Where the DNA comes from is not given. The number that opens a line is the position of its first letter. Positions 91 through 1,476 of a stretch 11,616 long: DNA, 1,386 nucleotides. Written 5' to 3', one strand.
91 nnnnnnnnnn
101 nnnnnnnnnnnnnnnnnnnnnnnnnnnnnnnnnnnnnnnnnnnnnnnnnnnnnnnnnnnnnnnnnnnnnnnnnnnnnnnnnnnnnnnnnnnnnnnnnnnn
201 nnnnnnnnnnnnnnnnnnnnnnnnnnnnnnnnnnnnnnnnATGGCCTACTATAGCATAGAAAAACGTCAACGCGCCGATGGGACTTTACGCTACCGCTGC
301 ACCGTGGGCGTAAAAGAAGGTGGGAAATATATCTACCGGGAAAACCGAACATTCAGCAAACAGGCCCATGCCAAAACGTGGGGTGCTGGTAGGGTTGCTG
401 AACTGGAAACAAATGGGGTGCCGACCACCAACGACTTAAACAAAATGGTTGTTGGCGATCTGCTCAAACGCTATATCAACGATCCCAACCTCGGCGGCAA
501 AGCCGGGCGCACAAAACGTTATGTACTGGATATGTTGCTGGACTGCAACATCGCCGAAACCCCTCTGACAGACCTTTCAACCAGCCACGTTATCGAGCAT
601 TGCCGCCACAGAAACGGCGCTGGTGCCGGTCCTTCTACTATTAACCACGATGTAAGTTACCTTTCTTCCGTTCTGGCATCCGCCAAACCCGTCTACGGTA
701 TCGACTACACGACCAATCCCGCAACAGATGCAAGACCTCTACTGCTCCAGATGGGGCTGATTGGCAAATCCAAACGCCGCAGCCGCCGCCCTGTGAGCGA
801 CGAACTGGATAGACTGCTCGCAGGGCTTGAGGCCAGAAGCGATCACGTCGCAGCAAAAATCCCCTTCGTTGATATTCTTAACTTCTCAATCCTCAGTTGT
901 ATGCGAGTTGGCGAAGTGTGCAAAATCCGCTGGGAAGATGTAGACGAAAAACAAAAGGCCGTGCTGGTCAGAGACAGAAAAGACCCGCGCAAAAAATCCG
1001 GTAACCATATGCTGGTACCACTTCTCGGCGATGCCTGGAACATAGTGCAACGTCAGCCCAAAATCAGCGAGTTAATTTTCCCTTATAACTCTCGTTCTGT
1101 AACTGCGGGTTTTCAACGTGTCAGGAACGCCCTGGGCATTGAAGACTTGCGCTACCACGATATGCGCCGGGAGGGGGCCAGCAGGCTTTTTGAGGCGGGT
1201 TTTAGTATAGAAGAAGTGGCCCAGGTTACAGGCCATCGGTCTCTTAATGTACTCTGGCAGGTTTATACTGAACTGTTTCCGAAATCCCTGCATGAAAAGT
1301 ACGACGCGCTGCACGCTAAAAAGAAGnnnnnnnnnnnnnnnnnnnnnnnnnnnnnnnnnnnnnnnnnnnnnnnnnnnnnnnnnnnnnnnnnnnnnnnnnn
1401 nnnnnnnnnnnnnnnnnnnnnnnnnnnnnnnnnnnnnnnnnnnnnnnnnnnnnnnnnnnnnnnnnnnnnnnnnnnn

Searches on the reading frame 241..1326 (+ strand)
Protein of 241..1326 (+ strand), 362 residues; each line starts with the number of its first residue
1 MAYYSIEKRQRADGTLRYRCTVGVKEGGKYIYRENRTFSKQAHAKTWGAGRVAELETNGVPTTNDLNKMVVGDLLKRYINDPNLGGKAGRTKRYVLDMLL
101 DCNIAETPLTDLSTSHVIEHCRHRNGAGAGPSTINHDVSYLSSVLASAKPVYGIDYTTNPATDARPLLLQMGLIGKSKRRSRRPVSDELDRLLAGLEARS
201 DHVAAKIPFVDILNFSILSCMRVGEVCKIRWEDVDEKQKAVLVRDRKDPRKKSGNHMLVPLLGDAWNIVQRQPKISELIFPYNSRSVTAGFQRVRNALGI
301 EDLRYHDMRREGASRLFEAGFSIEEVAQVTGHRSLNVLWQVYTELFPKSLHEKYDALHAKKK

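Call 30: search_protein_families(library=pfam, proteins=[window:241-1326:+], max_evalue=0.1)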
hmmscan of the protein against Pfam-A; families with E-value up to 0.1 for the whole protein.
window:241-1326:+ (362 aa): 2 families
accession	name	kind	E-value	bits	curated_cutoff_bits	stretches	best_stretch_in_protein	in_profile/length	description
PF00589.27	Phage_integrase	-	2.6e-19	70.1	27.1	1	187-346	6-169/172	Phage integrase family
PF24624.1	Int_N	-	0.0054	17.9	27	1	104-167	37-99/100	Phage integrase, N-terminal domain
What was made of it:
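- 241..1329 (+): dusA-specific tyrosine integrase, 362 aa. Codons 1-62 (241-426) form the predicted arm-binding domain. Pfam Phage_integrase matches residues 187-346 (call 30).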

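Call 31: search_protein_families(library=ncbifam, proteins=[window:241-1326:+], max_evalue=0.1)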
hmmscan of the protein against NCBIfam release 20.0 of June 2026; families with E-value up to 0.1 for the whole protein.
window:241-1326:+ (362 aa): 6 families
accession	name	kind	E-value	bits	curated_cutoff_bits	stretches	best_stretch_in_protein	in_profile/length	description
NF040815.2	recomb_XerA_Arch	equivalog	2e-11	43.9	220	1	214-354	119-263/263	site-specific tyrosine recombinase/integron integrase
TIGR02224.1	recomb_XerC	equivalog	4.5e-07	29.5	335.15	1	219-361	140-293/295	tyrosine recombinase XerC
TIGR02225.1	recomb_XerD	equivalog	9.8e-07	28.4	329.6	1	219-360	136-289/290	site-specific tyrosine recombinase XerD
NF001399.0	PRK00283.1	subfamily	0.00011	21.5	279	1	218-361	145-299/300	tyrosine recombinase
TIGR02249.1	integrase_gron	subfamily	0.00069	19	265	0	176-250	91-159/315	integron integrase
NF002331.0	PRK01287.1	subfamily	0.032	13.2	371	0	219-250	174-205/365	site-specific tyrosine recombinase XerC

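Call 32: find_related_loci(query=window:241-1326:+, collection=viral_contigs, flank=3000)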
Query window:241-1326:+ (362 aa) in viral_contigs; peptide patterns used: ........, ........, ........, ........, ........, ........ (x = any residue, [..] = any of these).
62 stretches matched a pattern; 60 encode a relative of the query (tblastn E <= 1e-3); 60 distinct loci.
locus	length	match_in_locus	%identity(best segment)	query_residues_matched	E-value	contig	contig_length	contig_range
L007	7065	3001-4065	95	1-355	0e+0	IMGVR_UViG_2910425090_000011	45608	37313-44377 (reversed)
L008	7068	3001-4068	94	1-356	0e+0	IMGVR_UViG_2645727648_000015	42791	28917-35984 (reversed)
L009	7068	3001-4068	89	1-356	0e+0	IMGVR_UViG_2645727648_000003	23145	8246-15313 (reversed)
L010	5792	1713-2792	83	1-360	0e+0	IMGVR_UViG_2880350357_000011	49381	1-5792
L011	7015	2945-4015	80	1-357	0e+0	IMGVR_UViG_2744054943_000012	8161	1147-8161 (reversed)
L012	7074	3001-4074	79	1-358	0e+0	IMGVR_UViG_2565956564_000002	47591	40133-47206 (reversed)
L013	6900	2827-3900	79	1-358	0e+0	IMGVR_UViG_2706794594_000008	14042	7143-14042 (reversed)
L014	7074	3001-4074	80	1-358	0e+0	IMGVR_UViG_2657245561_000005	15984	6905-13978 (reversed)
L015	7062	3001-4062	79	1-354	0e+0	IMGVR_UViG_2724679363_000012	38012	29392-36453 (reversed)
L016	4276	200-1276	78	1-359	0e+0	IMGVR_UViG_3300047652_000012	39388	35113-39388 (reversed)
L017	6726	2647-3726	76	1-360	0e+0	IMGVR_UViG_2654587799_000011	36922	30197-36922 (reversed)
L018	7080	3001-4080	76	1-360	0e+0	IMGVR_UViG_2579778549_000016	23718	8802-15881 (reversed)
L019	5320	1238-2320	73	1-361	0e+0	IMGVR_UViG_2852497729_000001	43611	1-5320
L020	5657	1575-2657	73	1-361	0e+0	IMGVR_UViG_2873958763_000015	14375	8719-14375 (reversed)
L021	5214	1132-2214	73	1-361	0e+0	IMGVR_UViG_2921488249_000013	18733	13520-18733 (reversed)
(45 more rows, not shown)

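Call 33: find_related_loci(query=window:241-1326:+, collection=genome_contigs, flank=3000)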
Query window:241-1326:+ (362 aa) in genome_contigs; peptide patterns used: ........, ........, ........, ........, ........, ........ (x = any residue, [..] = any of these).
53 stretches matched a pattern; 25 encode a relative of the query (tblastn E <= 1e-3); 25 distinct loci.
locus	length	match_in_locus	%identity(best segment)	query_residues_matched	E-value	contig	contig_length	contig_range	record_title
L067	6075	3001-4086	100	1-362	0e+0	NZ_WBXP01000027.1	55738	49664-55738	Shimwellia pseudoproteus strain DSM 3038 DSM3038_27, whole genome shotgun sequence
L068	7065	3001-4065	95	1-355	0e+0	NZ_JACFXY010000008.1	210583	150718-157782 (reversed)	Mixta mediterraneensis strain Marseille-Q2057 NODE_8_length_210583_cov_21.1991, whole genome shotgun sequence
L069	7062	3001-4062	86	1-354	0e+0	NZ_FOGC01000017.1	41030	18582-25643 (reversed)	Rosenbergiella nectarea strain 8N4, whole genome shotgun sequence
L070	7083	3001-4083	85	1-361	0e+0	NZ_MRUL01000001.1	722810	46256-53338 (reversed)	Izhakiella australiensis strain D4N98 NODE_1_length_722810_cov_107.208_ID_2379, whole genome shotgun sequence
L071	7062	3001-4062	82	1-354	0e+0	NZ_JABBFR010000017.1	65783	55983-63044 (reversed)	Rosenbergiella gaditana strain S61 NODE_17_length_65783_cov_55.506499, whole genome shotgun sequence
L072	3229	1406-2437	83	1-360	0e+0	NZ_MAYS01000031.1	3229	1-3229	Candidatus Erwinia dacicola strain IL contig_126, whole genome shotgun sequence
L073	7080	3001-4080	76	1-360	0e+0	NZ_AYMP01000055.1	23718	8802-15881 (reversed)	Morganella morganii H1r Contig55, whole genome shotgun sequence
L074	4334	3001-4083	74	1-361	0e+0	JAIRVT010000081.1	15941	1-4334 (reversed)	MAG: Enterobacteriaceae bacterium isolate Fux382_bin38 k119_366017, whole genome shotgun sequence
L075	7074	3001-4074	73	1-358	0e+0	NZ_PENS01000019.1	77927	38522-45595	Proteus terrae strain LMG 28659 Scaffold18_1, whole genome shotgun sequence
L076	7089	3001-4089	73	1-362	3e-178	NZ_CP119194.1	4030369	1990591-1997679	Xenorhabdus bakwenae strain SF857 chromosome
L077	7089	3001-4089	71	1-362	9e-177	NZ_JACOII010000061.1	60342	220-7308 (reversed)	Xenorhabdus lircayensis strain VLS X_lircayensis_contig_61, whole genome shotgun sequence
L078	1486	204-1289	72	1-361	0e+0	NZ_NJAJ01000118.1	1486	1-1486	Xenorhabdus stockiae strain DSM 17904 Xsto_118, whole genome shotgun sequence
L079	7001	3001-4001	83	23-357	5e-172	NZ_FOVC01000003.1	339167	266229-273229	Izhakiella capsodis strain N6PO6, whole genome shotgun sequence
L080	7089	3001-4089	70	1-362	3e-171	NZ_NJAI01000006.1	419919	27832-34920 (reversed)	Xenorhabdus hominickii strain DSM 17903 Xhom_6, whole genome shotgun sequence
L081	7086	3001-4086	64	1-362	3e-168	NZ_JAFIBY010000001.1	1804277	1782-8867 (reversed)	Serratia sp. PL17 Ga0418748_01, whole genome shotgun sequence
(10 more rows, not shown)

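Call 45: search_dna_similar(query=window:241-1326:+, collection=phages, mode=protein, max_rows=60, max_evalue=1e-30)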
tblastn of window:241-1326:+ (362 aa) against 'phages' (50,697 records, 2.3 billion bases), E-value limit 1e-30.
Records with a match: 115; places in all: 115; records where one place covers at least 80% of the query: 113.
Best place of each record, by identity: 60-80% 15; <60% 100.
By first word of the organism name: Vibrio 34; Ralstonia 17; Pseudomonas 12; Burkholderia 10; Escherichia 8; Klebsiella 7; Pseudoalteromonas 5; Enterobacteria 4; Yersinia 3; Salinivibrio 2; and 8 more.
By host as written in the record: - 8; Ralstonia pseudosolanacearum 6; Klebsiella pneumoniae 5; Ralstonia solanacearum 5; Escherichia coli 4; Burkholderia cenocepacia 4; Escherichia coli ECOR13 2; Pseudoalteromonas elyakovii HL-AS1 2; and 69 more.
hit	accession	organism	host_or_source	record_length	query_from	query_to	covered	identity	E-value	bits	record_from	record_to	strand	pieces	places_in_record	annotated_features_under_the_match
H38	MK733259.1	Yersinia phage YeP1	Yersinia enterocolitica ...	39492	1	357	99%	79.0%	0e+0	606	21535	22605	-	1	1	integrase family protein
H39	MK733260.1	Yersinia phage YeP2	Yersinia enterocolitica ...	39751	1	357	99%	79.0%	0e+0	606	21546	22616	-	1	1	site-specific recombinase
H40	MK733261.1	Yersinia phage YeP3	Yersinia enterocolitica QH2012-y91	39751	1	357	99%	79.0%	0e+0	606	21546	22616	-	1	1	integrase family protein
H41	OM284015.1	Elizabethkingia phage EKP1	Elizabethkingia anophelis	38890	1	362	100%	73.2%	0e+0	569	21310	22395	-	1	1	site-specific integrase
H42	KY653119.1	Morganella phage IME1369_02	Morganella morganii IME1369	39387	1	360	99%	72.2%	1e-179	558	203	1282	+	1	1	site-specific recombinase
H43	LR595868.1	Escherichia virus mEp460_4F5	-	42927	1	361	100%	69.0%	3e-174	543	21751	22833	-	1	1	Site-specific recombinase, phage integrase family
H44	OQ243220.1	Escherichia phage phiSTEC1575-Stx2k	Escherichia coli STEC1575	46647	1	361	100%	69.0%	3e-174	543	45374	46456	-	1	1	site-specific integrase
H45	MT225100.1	Escherichia phage Lys8385Vzw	Escherichia coli O103:H11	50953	1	358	99%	69.6%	3e-174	542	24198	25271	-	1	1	integrase family protein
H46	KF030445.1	Escherichia phage 1720a-02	Escherichia coli strain O174:H21 ...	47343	1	358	99%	69.6%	5e-174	542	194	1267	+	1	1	site-specific recombinase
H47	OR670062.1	Escherichia phage SKA5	Escherichia coli APEC strain QZJM25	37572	1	358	99%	69.3%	5e-174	542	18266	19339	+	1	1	integrase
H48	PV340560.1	Escherichia phage PhiR40_1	Escherichia coli ECOR13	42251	1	361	100%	68.7%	7e-174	541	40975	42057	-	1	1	integrase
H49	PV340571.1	Escherichia phage PhiR55_1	Escherichia coli C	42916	1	361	100%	68.7%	7e-174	541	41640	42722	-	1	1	integrase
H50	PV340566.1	Escherichia phage PhiR47_1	Escherichia coli ECOR13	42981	1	361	100%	68.7%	8e-174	541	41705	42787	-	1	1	integrase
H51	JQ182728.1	Enterobacteria phage mEp460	Escherichia coli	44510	1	358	99%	68.2%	2e-170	531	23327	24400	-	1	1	integrase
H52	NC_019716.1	Enterobacteria phage mEp460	Escherichia coli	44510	1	358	99%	68.2%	2e-170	531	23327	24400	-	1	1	site-specific integrase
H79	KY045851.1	Pseudoalteromonas phage C5a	Pseudoalteromonas sp. RHS-str. 402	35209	1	354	98%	57.1%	1e-136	434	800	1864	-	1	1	integrase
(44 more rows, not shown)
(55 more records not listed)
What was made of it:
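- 241..1329 (+): 69.6% identical to the phi1720a-02 Int (call 45).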

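Call 46: get_annotated_region(hit=H41, flank=800)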
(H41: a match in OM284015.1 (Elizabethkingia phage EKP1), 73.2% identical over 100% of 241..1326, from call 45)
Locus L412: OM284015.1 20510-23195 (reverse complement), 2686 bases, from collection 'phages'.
description: Elizabethkingia phage EKP1, complete genome.
organism: Elizabethkingia phage EKP1 (NCBI taxid 2914169)
taxonomy: Viruses; Duplodnaviria; Heunggongvirae; Uroviricota; Caudoviricetes
host: Elizabethkingia anophelis; source: sewage water; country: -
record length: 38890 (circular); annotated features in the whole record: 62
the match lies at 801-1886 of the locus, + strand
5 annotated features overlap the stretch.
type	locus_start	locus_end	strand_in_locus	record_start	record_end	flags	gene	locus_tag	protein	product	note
CDS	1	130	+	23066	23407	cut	-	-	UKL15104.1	hypothetical protein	hypothetical protein 11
CDS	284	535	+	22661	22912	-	-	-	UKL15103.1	pyocin activator PrtN family protein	-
CDS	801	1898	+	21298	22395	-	-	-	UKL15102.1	site-specific integrase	-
CDS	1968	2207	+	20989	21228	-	-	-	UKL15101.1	DinI family protein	-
CDS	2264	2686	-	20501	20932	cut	-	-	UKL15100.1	tail fiber assembly protein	-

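Call 47: get_annotated_region(hit=H43, flank=800)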
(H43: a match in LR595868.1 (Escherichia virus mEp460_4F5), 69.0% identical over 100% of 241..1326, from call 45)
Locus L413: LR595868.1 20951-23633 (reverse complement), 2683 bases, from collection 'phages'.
description: Escherichia virus mEp460_4F5 genome assembly, chromosome: 1.
organism: Escherichia virus mEp460_4F5 (NCBI taxid 2686058)
taxonomy: Viruses; Duplodnaviria; Heunggongvirae; Uroviricota; Caudoviricetes
host: -; source: -; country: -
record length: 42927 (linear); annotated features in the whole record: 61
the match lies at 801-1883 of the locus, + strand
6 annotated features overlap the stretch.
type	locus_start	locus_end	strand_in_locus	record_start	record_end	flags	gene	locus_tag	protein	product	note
CDS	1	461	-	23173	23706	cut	-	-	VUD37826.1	FIG00640927: hypothetical protein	-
CDS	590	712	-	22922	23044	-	-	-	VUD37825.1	hypothetical protein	-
CDS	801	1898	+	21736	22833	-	-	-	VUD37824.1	Site-specific recombinase, phage integrase family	-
CDS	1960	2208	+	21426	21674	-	-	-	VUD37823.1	DNA-damage-inducible protein I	-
CDS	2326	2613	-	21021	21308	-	-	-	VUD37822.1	FIG00639861: hypothetical protein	-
CDS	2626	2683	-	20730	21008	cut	-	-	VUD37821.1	FIG00639828: hypothetical protein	-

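Call 48: get_annotated_region(hit=H45, flank=800)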
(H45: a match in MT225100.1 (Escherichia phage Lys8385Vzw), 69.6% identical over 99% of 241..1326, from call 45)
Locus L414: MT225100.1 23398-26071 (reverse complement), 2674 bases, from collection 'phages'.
description: Escherichia phage Lys8385Vzw, complete genome.
organism: Escherichia phage Lys8385Vzw (NCBI taxid 2724332)
taxonomy: Viruses; Duplodnaviria; Heunggongvirae; Uroviricota; Caudoviricetes
host: Escherichia coli O103:H11; source: -; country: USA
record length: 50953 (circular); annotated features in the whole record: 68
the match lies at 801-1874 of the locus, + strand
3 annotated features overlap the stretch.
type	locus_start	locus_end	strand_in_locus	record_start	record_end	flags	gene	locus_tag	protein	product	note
CDS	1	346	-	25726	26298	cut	-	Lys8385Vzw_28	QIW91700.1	hypothetical protein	-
CDS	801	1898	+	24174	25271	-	-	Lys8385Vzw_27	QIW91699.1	integrase family protein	-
CDS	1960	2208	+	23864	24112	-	dinI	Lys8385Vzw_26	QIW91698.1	DNA damage-inducible protein I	-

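Call 49: get_annotated_region(hit=H47, flank=800)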
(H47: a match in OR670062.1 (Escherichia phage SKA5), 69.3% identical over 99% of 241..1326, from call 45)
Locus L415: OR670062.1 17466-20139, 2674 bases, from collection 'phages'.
description: Escherichia phage SKA5, complete genome.
organism: Escherichia phage SKA5 (NCBI taxid 3093925)
taxonomy: Viruses; Duplodnaviria; Heunggongvirae; Uroviricota; Caudoviricetes
host: Escherichia coli APEC strain QZJM25; source: poultry viscera; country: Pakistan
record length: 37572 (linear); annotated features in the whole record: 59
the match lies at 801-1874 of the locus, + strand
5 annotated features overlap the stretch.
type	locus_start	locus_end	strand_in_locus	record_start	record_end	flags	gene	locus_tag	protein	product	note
CDS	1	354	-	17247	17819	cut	-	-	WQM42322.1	hypothetical protein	-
CDS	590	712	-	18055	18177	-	-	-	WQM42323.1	tRNA-dihydrouridine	-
CDS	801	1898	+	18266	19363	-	-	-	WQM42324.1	integrase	-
CDS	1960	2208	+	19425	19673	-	-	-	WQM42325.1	DNA damage-inducible protein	Phage DNA damage-inducible protein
CDS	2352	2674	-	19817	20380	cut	-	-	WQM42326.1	DNA invertase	Phage DNA invertase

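Call 50: get_annotated_region(hit=H51, flank=800)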
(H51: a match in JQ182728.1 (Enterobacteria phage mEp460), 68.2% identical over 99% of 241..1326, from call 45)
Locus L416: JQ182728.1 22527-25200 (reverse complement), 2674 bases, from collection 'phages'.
description: Enterobacteria phage mEp460, complete genome.
organism: Enterobacteria phage mEp460 (NCBI taxid 1147152)
taxonomy: Viruses; Duplodnaviria; Heunggongvirae; Uroviricota; Caudoviricetes
host: Escherichia coli; source: -; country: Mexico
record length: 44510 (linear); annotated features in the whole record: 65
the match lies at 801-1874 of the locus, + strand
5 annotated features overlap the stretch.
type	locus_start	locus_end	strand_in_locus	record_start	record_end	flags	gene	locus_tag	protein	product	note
CDS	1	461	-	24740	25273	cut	-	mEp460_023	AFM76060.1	hypothetical protein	-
CDS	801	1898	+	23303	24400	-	-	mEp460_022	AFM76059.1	integrase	similar to YP_002922676.1 tyrosine recombinase-like protein [Burkholderia phage BcepIL02]; INT_Rci [cd00796], Rci ...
regulatory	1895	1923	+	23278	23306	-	-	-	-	promoter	similar to consensus TTGACA(N15-17)TATAAT with 2bp mismatch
CDS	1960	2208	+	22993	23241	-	-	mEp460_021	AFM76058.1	DinI-like protein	similar to YP_001272543.1 hypothetical protein PcdtI_gp30 [Phage cdtI]; DinI [pfam06183], DinI-like family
CDS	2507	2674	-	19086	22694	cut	-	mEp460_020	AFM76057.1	side tail fiber protein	similar to NP_040602.1 tail fiber protein [Enterobacteria phage lambda]; phage_tail_N[pfam08400], prophage tail fiber ...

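Call 55: search_solved_structures(query=window:241-1326:+, max_evalue=1, show_alignments=1)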
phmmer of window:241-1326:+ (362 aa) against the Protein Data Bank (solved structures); distinct sequences matched with E-value up to 1: 10.
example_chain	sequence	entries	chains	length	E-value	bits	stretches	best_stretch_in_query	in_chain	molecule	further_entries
5hxy_A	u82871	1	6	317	7.2e-05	25.3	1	177-355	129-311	Tyrosine recombinase XerA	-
4a8e_A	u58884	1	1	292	0.00073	22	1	219-353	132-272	PROBABLE TYROSINE RECOMBINASE XERC-LIKE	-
1ae9_A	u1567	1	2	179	0.21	14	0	214-336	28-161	LAMBDA INTEGRASE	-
7jil_v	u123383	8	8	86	0.28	13.5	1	55-108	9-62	30S ribosomal protein S17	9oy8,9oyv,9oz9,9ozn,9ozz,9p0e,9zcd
1z19_A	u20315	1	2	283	0.28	13.5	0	213-336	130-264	Integrase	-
1p7d_A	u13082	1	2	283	0.41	13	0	213-336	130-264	Integrase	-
1z1b_A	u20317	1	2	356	0.47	12.8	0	213-336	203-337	Integrase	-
2dx0_A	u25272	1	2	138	0.67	12.3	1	5-57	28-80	Phospholipase C, gamma 2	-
5j0n_E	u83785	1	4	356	0.67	12.3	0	213-336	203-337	Integrase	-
1z1g_A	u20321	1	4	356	0.73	12.1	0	213-335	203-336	Integrase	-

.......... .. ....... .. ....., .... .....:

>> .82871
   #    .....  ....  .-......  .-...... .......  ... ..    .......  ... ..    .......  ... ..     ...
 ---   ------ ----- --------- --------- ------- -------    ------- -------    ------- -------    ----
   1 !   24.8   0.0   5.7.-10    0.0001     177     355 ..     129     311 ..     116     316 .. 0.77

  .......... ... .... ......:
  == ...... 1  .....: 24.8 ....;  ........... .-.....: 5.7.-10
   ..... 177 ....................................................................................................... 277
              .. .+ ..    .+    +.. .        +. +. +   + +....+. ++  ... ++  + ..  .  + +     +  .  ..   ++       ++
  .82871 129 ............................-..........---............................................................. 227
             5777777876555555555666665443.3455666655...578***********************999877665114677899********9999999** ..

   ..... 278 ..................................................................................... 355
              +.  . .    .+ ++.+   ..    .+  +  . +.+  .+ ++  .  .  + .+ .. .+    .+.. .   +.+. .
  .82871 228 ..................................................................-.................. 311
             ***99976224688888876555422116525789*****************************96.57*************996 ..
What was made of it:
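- Tried and rejected: A sequence search of the integrase against PDB hit only catalytic domains (call 55).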

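Call 56: find_homologous_proteins(query=window:241-1326:+, max_evalue=1e-20)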
Query window:241-1326:+ (362 aa): 1127 proteins with E <= 1e-20 among 8000 candidates; the best 120 are listed.
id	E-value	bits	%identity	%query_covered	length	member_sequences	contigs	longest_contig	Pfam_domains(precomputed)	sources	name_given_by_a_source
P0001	4.5e-236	801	97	100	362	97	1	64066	PF00589.28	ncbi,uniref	ncbi:tyrosine-type recombinase/integrase [Klebsiella pneumoniae]|uniref:tyrosine-type recombinase/in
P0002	9.2e-219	744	90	99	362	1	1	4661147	PF00589.28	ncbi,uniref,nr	ncbi:tyrosine-type recombinase/integrase [Pantoea sp. JZ2]|uniref:tyrosine-type recombinase/integras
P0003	7.6e-216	734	90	99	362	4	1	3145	PF00589.28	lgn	-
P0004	6.5e-215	731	90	99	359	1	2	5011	PF00589.28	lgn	-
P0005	1.9e-214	730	87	99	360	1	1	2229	PF00589.28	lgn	-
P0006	4.7e-211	718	87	98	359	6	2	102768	PF00589.28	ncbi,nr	ncbi:integrase [bacteria symbiont BFo2 of Frankliniella occidentalis]|nr:integrase [bacteria symbion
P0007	5.0e-211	718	86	100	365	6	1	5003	PF00589.28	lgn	-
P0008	1.7e-209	713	85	100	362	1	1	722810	PF00589.28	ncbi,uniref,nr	ncbi:integrase [Izhakiella australiensis]|uniref:Integrase n=1 Tax=Izhakiella australiensis TaxID=19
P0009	3.2e-209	712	85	100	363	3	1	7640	PF00589.28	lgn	-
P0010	5.3e-207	705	85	100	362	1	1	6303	PF00589.28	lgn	-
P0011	4.2e-206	702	85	99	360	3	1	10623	PF00589.28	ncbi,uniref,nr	ncbi:tyrosine-type recombinase/integrase [Sodalis praecaptivus]|uniref:tyrosine-type recombinase/int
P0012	5.2e-206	702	85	99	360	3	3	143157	PF00589.28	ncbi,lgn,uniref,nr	ncbi:tyrosine-type recombinase/integrase [Erwinia amylovora]|uniref:tyrosine-type recombinase/integr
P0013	1.6e-205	700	84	100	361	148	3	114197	PF00589.28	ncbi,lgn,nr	ncbi:tyrosine-type recombinase/integrase [Salmonella enterica]|nr:site-specific integrase [Salmonell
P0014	2.0e-202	690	82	98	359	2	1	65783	PF00589.28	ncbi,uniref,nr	ncbi:site-specific integrase [Rosenbergiella sp. S61]|uniref:Site-specific integrase n=1 Tax=Rosenbe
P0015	1.0e-199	681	81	99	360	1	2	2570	PF00589.28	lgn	-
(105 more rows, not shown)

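Call 66: get_annotated_region(hit=H79, flank=700)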
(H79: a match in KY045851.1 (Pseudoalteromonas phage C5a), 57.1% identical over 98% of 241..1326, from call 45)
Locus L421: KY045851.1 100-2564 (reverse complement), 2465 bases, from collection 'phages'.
description: Pseudoalteromonas phage C5a, complete genome.
organism: Pseudoalteromonas phage C5a (NCBI taxid 1916107)
taxonomy: Viruses; Duplodnaviria; Heunggongvirae; Uroviricota; Caudoviricetes; Peduoviridae; Catalunyavirus; Catalunyavirus C5a
host: Pseudoalteromonas sp. RHS-str. 402; source: seawater; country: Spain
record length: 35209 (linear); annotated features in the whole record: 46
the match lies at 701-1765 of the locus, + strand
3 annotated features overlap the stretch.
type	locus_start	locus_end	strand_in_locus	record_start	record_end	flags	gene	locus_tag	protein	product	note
CDS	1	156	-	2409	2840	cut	-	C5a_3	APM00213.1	hypothetical protein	-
CDS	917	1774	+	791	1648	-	-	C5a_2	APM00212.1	integrase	annotation based on sequence similarity to acc nr WP_008111719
CDS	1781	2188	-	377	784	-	-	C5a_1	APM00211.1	hypothetical protein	-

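Call 71: predict_structure(alignment_id=A2)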
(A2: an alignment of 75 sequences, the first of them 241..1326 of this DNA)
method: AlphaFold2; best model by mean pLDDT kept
length: 362 residues; sequences in the alignment: 75
mean_pLDDT: 86.3   pTM: 0.62
mean pLDDT of the five models: 86.3, 84.7, 84.1, 83.2, 82.4
residues with pLDDT >= 90: 161; 70-90: 171; 50-70: 27; < 50: 3
segments of 3 or more residues with pLDDT < 50: none
pLDDT, mean of each block of 10 residues (from residue 1): 91 89 85 88 91 80 63 91 85 90 90 94 85 92 90 82 94 80 72 88 81 94 94 95 90 88 94 94 92 87 83 88 89 83 74 68 54
secondary structure, 60 per line:
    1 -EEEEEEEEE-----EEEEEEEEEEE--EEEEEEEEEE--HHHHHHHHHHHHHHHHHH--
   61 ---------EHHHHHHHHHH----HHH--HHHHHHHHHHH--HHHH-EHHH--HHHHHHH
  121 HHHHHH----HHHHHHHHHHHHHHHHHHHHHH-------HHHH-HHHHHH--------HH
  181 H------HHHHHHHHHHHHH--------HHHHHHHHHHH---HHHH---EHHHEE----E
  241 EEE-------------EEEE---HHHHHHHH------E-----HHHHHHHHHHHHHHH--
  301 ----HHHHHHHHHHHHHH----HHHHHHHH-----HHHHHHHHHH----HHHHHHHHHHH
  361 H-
elements in order: E2-10 E16-26 E29-38 H41-58 H71-80 H90-100 H103-106 H114-126 H131-152 H160-163 H165-170 H188-200 H209-219 H223-226 E240-243 E257-260 H264-271 H284-298 H305-318 H323-330 H336-345 H350-361
